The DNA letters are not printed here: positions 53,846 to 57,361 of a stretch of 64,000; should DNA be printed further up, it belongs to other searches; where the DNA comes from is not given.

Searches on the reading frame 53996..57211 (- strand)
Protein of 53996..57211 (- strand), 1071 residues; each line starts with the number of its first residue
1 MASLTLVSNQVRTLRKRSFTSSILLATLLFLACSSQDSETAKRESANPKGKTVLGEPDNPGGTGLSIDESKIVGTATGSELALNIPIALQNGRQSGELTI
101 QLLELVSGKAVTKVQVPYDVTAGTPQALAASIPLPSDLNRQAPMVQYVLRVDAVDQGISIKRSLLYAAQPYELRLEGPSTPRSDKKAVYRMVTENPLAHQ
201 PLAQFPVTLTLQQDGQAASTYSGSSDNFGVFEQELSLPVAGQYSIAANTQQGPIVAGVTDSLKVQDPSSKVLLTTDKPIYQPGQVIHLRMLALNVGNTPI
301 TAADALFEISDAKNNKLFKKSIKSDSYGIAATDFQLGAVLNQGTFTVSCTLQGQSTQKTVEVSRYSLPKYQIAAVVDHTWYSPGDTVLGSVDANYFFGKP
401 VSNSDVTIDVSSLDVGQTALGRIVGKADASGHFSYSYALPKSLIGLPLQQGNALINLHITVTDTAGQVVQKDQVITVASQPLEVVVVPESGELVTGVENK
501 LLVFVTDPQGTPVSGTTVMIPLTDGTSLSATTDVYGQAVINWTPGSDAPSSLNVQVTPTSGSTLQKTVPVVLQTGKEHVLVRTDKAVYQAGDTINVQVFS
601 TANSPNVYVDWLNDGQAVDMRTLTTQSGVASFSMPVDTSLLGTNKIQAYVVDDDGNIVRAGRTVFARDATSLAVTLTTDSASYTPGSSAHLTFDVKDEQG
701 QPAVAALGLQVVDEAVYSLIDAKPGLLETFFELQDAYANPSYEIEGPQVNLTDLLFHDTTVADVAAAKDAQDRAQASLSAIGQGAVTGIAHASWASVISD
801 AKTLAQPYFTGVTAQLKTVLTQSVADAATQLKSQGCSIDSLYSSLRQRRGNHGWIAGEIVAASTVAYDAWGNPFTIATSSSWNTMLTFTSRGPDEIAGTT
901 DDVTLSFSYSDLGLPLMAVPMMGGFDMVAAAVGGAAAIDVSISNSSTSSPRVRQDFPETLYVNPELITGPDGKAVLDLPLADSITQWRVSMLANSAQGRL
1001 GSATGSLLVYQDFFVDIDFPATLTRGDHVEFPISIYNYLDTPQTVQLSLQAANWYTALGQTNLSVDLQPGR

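Call 40: search_protein_families(library=pfam, proteins=[window:53996-57211:-])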
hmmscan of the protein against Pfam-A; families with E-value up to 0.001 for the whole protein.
window:53996-57211:- (1071 aa): 4 families
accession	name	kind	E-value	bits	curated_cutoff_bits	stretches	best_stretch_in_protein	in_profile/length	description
PF01835.25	MG2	-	1.4e-26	93.1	32.8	1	271-362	2-96/96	MG2 domain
PF00207.28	A2M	-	5.7e-18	65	21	1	963-1048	5-91/92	Alpha-2-macroglobulin family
PF07703.20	A2M_BRD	-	1.3e-12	48.7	22.7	1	581-719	3-140/140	Alpha-2-macroglobulin bait region domain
PF02369.22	Big_1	-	3.5e-07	30.7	34.9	1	498-565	18-87/93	Bacterial Ig-like domain (group 1)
